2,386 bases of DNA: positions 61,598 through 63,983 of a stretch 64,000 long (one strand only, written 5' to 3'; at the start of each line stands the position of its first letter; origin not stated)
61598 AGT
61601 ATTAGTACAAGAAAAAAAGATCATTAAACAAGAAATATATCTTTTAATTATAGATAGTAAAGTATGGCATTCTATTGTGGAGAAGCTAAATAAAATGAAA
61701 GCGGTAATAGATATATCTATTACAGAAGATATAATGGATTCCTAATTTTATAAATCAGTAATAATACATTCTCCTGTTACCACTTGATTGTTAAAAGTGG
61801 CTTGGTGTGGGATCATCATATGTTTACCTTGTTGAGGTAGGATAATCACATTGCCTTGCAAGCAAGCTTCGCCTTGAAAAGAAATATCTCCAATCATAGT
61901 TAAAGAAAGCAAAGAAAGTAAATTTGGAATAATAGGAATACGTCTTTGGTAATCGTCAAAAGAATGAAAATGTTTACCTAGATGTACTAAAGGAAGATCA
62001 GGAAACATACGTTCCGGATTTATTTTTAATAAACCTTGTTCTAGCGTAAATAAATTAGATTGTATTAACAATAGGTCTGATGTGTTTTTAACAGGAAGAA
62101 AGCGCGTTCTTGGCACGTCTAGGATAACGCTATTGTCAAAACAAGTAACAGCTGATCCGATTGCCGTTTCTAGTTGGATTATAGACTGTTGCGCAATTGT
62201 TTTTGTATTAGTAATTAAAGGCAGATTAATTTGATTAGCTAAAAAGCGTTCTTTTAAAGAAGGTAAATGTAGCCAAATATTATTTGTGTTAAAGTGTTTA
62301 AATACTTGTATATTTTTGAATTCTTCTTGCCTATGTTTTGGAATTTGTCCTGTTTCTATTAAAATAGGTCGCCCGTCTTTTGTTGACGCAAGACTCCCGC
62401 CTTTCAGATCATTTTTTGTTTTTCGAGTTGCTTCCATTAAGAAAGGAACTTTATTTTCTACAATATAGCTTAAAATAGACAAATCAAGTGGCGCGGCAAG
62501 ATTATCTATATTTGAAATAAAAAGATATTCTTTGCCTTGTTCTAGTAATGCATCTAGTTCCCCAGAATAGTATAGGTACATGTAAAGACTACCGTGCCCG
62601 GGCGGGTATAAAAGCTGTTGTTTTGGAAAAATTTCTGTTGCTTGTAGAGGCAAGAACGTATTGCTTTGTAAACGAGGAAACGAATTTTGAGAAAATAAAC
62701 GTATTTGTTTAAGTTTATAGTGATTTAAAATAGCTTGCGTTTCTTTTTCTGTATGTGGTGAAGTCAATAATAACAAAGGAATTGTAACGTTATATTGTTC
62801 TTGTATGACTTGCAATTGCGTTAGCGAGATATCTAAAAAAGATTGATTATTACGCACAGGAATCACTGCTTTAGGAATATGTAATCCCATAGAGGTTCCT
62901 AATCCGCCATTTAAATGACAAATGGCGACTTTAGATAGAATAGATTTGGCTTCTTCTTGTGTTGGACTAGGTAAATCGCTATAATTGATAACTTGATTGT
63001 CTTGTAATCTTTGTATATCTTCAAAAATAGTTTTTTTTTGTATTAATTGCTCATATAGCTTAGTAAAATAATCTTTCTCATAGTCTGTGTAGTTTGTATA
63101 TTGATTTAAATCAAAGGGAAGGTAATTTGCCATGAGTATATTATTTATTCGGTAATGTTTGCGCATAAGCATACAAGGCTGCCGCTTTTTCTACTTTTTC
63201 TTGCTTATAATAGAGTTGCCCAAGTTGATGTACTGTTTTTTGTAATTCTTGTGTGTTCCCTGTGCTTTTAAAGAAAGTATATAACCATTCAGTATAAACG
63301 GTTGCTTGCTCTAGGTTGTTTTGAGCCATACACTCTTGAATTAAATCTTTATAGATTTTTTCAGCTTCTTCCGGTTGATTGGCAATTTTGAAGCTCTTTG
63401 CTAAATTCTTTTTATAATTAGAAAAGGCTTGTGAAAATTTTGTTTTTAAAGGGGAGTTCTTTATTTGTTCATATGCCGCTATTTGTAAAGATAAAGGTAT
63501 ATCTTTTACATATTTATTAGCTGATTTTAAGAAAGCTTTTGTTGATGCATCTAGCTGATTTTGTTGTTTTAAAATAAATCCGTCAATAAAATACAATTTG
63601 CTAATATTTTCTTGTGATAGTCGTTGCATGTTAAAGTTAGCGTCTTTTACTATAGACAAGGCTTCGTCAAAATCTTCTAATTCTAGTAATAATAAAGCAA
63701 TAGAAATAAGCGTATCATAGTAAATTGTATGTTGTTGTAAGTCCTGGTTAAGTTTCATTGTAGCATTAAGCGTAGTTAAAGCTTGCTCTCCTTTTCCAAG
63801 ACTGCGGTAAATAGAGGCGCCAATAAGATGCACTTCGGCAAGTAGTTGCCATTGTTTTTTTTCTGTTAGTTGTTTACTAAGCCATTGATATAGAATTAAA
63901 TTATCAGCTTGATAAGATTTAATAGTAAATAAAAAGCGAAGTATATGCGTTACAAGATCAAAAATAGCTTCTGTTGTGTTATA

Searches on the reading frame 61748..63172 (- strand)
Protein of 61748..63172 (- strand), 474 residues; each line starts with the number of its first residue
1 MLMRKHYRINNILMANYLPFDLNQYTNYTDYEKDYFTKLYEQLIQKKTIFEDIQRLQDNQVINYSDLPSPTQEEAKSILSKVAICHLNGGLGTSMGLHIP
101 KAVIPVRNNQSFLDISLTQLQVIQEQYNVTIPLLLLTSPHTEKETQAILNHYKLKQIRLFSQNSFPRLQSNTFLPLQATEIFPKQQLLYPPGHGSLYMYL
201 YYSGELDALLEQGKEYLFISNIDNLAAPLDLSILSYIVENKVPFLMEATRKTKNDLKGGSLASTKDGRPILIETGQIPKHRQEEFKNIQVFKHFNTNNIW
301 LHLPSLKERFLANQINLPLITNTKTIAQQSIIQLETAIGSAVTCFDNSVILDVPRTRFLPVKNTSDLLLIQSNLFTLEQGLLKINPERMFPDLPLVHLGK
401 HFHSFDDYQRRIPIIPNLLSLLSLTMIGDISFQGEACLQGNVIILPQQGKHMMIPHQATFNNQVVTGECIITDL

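Call 23: search_protein_families(library=pfam, proteins=[window:61748-63172:-], max_evalue=0.001)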
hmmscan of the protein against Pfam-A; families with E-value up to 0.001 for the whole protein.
window:61748-63172:- (474 aa): 1 family
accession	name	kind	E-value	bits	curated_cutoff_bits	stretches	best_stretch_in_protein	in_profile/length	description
PF01704.24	UDPGP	-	1.1e-138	462.8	22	1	35-436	3-410/413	UTP--glucose-1-phosphate uridylyltransferase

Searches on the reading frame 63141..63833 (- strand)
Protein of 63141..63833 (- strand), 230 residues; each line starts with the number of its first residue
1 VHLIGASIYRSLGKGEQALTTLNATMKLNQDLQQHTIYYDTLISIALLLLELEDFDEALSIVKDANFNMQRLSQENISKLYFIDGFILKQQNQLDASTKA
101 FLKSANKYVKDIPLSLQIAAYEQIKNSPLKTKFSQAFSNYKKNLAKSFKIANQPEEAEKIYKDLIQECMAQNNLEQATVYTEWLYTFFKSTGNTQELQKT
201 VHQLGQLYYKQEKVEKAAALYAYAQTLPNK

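Call 23: search_protein_families(library=pfam, proteins=[window:63141-63833:-], max_evalue=0.001)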
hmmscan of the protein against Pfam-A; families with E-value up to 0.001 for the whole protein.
window:63141-63833:- (230 aa): 8 families
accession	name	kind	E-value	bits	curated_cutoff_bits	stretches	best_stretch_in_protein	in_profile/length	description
PF13424.12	TPR_12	-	1.5e-08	35.1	30.1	1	6-65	10-71/77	Tetratricopeptide repeat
PF00515.34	TPR_1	-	3.9e-07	30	27.8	0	203-221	6-24/34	Tetratricopeptide repeat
PF13176.12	TPR_7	-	9.6e-07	28.9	27.9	0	202-221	3-22/36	Tetratricopeptide repeat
PF07719.23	TPR_2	-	1.6e-06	28.2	27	0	202-224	5-27/34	Tetratricopeptide repeat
PF13428.12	TPR_14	-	5.2e-06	27.1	23.5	0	144-169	7-32/44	Tetratricopeptide repeat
PF13181.12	TPR_8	-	6e-06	26.5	25.7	0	202-221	5-24/34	Tetratricopeptide repeat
PF13374.12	TPR_10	-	6.2e-06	26.5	27.5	0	202-221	6-25/42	Tetratricopeptide repeat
PF25058.1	ARM_TT21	-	0.00067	20.1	27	0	2-70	10-88/155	Tetratricopeptide repeat protein 21 ARM repeat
